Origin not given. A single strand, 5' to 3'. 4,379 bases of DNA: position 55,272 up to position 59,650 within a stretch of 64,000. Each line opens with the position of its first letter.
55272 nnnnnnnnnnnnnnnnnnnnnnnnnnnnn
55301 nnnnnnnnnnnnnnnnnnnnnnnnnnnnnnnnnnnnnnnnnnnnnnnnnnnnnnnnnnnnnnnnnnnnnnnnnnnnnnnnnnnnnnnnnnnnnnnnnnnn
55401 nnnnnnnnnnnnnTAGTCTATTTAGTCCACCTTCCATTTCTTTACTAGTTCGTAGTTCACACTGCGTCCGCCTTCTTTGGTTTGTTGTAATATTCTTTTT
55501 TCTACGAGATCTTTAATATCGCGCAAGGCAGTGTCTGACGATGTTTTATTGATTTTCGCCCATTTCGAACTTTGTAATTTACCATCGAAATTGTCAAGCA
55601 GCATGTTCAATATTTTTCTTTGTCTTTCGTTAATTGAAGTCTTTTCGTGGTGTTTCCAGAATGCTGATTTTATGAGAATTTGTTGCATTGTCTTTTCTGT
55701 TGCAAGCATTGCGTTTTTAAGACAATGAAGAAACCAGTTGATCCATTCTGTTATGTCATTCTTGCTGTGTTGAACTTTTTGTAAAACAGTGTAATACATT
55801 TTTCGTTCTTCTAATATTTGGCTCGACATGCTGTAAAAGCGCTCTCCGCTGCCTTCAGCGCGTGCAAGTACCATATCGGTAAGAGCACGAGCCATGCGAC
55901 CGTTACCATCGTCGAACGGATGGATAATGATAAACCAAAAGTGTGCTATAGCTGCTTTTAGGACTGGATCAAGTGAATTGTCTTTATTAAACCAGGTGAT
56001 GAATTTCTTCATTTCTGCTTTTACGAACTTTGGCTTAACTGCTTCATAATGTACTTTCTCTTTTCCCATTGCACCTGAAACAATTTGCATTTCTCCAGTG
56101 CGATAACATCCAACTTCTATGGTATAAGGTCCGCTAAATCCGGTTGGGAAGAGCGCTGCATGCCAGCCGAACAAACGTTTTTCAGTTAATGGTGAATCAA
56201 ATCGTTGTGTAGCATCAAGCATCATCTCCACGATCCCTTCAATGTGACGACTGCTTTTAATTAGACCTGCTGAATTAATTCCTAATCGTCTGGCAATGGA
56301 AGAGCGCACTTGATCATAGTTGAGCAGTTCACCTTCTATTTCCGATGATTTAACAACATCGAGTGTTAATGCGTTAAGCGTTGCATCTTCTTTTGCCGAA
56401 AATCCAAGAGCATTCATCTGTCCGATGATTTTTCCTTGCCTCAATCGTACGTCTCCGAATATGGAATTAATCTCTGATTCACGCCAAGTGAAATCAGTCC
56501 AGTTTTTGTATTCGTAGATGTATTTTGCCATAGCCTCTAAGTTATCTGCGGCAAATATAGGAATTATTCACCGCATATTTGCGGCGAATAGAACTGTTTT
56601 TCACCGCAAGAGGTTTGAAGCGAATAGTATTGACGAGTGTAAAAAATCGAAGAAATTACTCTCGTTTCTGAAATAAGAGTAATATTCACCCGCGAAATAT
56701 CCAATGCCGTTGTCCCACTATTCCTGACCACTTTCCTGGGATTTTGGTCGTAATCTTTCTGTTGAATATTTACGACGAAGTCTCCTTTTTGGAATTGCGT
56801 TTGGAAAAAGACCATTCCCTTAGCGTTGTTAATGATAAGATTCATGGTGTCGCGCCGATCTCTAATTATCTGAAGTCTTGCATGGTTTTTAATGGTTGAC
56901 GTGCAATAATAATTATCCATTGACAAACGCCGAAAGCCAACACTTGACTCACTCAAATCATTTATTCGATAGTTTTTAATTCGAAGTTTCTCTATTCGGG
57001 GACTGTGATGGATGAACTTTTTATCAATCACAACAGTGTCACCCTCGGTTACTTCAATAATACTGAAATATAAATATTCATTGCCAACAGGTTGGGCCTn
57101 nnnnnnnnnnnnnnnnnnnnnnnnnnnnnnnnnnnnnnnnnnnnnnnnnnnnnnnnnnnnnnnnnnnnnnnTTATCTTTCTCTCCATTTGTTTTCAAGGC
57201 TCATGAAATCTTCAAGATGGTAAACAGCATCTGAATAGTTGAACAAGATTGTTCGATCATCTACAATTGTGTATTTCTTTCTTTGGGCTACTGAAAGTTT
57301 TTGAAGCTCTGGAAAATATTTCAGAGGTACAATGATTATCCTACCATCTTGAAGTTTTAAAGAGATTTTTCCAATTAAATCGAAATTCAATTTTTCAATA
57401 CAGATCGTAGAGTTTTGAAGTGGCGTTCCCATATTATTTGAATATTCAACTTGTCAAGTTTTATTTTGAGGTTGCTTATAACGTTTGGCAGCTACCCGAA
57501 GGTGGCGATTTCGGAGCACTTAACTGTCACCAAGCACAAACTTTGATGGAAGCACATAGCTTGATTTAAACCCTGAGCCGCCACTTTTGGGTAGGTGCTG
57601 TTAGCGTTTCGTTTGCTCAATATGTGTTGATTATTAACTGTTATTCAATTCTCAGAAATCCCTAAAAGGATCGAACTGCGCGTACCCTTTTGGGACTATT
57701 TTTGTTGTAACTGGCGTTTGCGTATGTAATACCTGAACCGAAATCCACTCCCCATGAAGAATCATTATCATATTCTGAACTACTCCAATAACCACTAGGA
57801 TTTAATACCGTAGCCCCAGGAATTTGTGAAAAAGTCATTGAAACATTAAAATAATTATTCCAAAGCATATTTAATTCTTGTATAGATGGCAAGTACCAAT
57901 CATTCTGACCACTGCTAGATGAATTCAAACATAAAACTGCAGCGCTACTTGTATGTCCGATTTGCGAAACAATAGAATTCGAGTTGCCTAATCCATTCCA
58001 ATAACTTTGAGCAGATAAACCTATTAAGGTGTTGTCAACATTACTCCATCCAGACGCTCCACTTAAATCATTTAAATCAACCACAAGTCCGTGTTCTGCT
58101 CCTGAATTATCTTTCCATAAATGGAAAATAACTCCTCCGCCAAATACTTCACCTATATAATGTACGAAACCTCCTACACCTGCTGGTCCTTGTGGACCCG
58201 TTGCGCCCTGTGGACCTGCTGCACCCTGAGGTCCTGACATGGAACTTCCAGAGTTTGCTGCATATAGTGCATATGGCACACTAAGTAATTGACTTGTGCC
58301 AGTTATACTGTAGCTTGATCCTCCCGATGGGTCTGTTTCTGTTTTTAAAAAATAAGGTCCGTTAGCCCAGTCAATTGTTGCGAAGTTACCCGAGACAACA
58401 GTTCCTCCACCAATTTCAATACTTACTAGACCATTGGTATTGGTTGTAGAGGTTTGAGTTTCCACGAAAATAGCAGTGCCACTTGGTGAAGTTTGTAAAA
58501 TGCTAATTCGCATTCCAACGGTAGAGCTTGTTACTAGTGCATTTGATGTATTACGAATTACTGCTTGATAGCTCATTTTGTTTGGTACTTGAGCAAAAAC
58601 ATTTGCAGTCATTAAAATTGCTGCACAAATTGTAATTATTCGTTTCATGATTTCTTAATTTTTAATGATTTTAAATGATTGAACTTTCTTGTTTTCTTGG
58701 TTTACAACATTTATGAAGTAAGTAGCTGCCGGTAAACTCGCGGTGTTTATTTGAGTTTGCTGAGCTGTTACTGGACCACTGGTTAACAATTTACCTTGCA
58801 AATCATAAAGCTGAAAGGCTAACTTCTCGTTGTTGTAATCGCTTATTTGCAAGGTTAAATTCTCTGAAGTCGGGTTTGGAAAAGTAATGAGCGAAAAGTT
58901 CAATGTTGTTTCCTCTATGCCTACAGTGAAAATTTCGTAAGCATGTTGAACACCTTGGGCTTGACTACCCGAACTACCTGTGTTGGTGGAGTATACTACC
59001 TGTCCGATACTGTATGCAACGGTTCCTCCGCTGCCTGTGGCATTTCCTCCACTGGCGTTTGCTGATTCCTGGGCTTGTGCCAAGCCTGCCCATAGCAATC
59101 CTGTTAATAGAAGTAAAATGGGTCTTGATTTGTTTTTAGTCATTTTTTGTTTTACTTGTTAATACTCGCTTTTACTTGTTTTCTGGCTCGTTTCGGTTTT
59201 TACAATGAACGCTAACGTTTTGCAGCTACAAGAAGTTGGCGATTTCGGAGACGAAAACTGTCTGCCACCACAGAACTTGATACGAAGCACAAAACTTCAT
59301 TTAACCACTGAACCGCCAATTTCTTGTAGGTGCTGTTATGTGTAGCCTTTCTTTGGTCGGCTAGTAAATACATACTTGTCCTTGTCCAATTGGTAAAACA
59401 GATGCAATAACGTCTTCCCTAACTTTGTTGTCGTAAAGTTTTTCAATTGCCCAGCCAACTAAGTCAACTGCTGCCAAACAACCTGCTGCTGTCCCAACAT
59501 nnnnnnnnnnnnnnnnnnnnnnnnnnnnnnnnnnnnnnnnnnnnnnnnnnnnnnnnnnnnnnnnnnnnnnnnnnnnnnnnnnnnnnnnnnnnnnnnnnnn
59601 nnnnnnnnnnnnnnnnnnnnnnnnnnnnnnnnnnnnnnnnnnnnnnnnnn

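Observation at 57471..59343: Two ~130-nt elements with a long stem supported by compensatory substitutions (candidate structured RNA or MITE)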

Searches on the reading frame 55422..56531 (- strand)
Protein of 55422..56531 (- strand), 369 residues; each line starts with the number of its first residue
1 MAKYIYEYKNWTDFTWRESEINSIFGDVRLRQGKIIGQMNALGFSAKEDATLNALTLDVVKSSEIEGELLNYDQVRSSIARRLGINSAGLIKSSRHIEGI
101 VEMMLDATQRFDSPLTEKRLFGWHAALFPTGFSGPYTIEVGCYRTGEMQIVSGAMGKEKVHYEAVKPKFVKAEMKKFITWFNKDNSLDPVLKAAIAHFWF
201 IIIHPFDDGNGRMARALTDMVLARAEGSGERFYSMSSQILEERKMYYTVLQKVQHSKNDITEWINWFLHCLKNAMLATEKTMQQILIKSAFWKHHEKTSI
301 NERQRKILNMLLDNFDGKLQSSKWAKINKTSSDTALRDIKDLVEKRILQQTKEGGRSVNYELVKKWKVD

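Call 91: search_protein_families(library=pfam, proteins=[window:55422-56531:-], max_evalue=0.001)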
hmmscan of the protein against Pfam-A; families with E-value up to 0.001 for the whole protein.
window:55422-56531:- (369 aa): 3 families
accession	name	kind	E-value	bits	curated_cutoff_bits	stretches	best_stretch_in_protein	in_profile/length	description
PF13776.11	DUF4172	-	1.1e-30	106.2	25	1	4-85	1-82/82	Domain of unknown function (DUF4172)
PF02661.23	Fic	-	1.2e-18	68.1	24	1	114-222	1-93/93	Fic/DOC family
PF09462.15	Mus7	-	0.00021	20.7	23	1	240-346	226-338/613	Mus7/MMS22 family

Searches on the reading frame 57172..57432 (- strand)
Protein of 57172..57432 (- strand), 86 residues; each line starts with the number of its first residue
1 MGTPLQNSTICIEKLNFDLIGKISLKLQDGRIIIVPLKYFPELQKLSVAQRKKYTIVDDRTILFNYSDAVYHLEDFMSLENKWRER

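Call 91: search_protein_families(library=pfam, proteins=[window:57172-57432:-], max_evalue=0.001)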
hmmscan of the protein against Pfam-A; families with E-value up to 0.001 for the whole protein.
window:57172-57432:- (86 aa): 1 family
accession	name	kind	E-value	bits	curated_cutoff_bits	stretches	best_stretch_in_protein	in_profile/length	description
PF10387.14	DUF2442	-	6e-07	30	23.9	1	22-65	11-55/72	Protein of unknown function (DUF2442)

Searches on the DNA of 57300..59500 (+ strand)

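Call 5: search_rna_families(source=window, start=57300, end=59500, threshold=evalue, max_evalue=10, show_alignments=4)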
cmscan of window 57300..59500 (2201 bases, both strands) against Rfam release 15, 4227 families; matches with E-value up to 10: 2.
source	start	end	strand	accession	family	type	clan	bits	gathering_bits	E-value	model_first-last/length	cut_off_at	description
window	58983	59055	-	RF02978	folP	Cis-reg;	-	20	99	0.43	1-102/102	no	folP RNA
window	57744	57782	+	RF04353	Plastid-psbN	Cis-reg;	-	18.1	50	7.2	1-61/61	no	Plastid-psbN 5UTR RNA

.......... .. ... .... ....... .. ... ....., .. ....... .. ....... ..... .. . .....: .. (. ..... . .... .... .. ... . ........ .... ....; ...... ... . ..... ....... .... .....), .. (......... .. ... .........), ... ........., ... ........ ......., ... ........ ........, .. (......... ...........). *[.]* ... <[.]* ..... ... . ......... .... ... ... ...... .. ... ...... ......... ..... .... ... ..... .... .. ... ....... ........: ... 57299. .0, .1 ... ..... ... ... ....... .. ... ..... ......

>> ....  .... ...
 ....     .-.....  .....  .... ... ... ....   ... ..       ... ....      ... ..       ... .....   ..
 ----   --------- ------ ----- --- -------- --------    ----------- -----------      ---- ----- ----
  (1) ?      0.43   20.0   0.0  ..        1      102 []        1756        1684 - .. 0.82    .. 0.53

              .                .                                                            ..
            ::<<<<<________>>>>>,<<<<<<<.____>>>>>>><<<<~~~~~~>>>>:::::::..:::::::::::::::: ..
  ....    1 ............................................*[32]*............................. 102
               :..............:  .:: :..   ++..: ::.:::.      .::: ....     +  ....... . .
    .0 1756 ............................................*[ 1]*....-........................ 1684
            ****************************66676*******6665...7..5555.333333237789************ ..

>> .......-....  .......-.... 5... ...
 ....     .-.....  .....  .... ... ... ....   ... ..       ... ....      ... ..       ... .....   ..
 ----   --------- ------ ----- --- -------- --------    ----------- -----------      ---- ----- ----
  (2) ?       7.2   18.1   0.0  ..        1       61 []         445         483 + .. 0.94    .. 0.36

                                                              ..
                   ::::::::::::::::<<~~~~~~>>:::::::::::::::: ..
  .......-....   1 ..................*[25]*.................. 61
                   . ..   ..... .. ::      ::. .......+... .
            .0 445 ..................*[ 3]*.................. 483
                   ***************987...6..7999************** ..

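Call 44: search_dna_similar(query=window:59205-59350:+, collection=plasmids, mode=distant, max_rows=40, max_evalue=0.001)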
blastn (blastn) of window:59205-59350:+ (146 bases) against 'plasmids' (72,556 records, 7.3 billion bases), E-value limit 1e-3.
Records with a match: 2; places in all: 3; records where one place covers at least 80% of the query: 2.
Best place of each record, by identity: 90-95% 1; 60-80% 1.
By first word of the organism name: Chryseobacterium 1; Emticicia 1.
By predicted mobility (MOB-suite, as given by PLSDB): non-mobilizable 1; conjugative 1.
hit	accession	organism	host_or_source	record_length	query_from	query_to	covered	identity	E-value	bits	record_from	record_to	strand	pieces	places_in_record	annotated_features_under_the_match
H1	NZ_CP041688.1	Chryseobacterium sp. SNU WT5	Rainbow trout,Whole genome ...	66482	9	136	88%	92.2%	2e-43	181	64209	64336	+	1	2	none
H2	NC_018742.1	Emticicia oligotrophica DSM 17448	warm spring water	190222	10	136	87%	74.2%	2e-10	73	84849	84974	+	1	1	none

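Call 46: get_annotated_region(hit=H1, flank=8000)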
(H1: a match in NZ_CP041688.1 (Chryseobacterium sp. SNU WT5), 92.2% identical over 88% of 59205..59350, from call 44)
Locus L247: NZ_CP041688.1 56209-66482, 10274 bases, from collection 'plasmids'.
description: Chryseobacterium sp. SNU WT5 plasmid unnamed1, complete sequence
organism: Chryseobacterium sp. SNU WT5 (NCBI taxid 2594269)
taxonomy: Bacteria; Bacteroidota; Flavobacteriia; Flavobacteriales; Weeksellaceae; Chryseobacterium; Chryseobacterium sp. SNU WT5
host: -; source: Rainbow trout,Whole genome sequence,kidney; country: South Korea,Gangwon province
typing (MOB-suite, as given by PLSDB): non-mobilizable
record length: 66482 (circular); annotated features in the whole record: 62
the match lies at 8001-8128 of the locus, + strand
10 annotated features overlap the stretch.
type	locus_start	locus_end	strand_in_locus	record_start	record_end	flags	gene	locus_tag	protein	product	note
CDS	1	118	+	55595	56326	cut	-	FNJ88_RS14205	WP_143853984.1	hypothetical protein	-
CDS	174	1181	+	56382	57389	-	-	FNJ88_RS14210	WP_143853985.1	sensor histidine kinase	-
CDS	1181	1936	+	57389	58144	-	-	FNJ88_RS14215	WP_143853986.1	LytTR family DNA-binding domain-containing protein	-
CDS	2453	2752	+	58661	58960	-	-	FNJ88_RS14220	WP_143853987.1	hypothetical protein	-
CDS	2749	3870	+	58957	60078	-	-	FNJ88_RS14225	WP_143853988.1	relaxase/mobilization nuclease domain-containing protein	-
CDS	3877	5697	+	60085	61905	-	-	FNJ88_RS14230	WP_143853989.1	type IV secretion system DNA-binding domain-containing protein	-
CDS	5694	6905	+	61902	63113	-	-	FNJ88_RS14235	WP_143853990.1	GIY-YIG nuclease family protein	-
CDS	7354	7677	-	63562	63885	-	-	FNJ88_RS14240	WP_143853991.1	type II toxin-antitoxin system PemK/MazF family toxin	-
CDS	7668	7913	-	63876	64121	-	-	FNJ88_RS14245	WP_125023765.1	AbrB/MazE/SpoVT family DNA-binding domain-containing protein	-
CDS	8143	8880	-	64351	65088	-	-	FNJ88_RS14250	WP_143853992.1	sulfite exporter TauE/SafE family protein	GO:0006810 - transport [Evidence IEA]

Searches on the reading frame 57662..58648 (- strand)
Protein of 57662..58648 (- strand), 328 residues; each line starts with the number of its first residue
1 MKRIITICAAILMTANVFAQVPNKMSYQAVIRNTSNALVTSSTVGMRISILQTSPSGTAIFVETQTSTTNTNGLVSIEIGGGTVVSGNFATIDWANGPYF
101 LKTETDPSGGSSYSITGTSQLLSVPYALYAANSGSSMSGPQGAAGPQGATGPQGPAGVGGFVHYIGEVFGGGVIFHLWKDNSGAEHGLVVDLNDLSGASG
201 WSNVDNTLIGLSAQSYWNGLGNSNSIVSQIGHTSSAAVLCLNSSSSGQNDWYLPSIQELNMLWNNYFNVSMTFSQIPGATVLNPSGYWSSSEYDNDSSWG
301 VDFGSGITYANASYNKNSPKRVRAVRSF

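Call 91: search_protein_families(library=pfam, proteins=[window:57662-58648:-], max_evalue=0.001)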
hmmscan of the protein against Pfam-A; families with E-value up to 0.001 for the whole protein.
window:57662-58648:- (328 aa): 1 family
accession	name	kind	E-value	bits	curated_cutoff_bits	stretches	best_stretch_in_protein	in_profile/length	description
PF07603.17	Lcl_C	-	1.5e-11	45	34.9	1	237-326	30-117/117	Lcl C-terminal domain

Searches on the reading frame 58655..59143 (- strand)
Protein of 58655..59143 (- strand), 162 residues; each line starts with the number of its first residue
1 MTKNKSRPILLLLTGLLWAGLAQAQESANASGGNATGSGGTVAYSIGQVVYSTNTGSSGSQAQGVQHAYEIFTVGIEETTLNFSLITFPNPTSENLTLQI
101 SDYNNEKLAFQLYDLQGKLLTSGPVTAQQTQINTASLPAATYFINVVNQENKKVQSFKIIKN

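Call 14: find_encoding_contigs(protein=window:58655-59143:-, flank=10000, max_places=10)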
Protein window:58655-59143:- (162 aa): 6 contigs read that carry it; 6 places shown.
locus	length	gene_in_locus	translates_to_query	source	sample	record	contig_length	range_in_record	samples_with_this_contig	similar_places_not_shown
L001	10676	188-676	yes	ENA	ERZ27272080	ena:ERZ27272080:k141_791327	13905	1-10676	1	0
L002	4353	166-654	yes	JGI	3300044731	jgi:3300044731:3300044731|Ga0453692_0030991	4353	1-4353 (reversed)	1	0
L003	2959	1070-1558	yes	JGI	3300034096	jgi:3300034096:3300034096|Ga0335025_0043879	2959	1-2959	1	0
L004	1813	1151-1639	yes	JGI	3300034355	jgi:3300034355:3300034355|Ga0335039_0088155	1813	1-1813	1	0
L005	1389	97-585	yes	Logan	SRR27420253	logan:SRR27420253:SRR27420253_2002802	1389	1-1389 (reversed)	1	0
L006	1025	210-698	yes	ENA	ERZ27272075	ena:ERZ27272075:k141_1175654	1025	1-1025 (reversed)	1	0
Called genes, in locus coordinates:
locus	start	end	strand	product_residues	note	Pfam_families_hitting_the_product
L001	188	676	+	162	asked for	PF18962:Por_Secre_tail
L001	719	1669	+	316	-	PF07603:Lcl_C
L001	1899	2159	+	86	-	PF10387:DUF2442 (weak)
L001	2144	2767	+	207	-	-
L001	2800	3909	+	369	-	PF13776:DUF4172, PF02661:Fic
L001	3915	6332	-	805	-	PF01588:tRNA_bind, PF03483:B3_4, PF03484:B5, PF17759:tRNA_synthFbeta, PF03147:FDX-ACB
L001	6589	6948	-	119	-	PF12844:HTH_19 (faint), PF01381:HTH_3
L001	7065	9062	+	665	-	PF18962:Por_Secre_tail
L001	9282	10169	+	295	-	PF05971:Methyltransf_10, PF05175:MTS (weak)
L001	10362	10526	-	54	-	-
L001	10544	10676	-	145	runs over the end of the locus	PF22028:DUF6934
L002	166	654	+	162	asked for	PF18962:Por_Secre_tail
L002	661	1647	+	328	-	PF07603:Lcl_C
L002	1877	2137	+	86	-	PF10387:DUF2442 (weak)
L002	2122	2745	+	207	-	-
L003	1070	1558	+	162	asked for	PF18962:Por_Secre_tail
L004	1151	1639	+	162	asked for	PF18962:Por_Secre_tail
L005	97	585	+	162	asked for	PF18962:Por_Secre_tail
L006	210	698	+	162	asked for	PF18962:Por_Secre_tail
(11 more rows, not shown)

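Call 91: search_protein_families(library=pfam, proteins=[window:58655-59143:-], max_evalue=0.001)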
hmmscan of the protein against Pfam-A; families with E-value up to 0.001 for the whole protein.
window:58655-59143:- (162 aa): 1 family
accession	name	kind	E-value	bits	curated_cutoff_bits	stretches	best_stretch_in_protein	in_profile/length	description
PF18962.6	Por_Secre_tail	-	1.4e-12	48.1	27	1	88-157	2-73/75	Secretion system C-terminal sorting domain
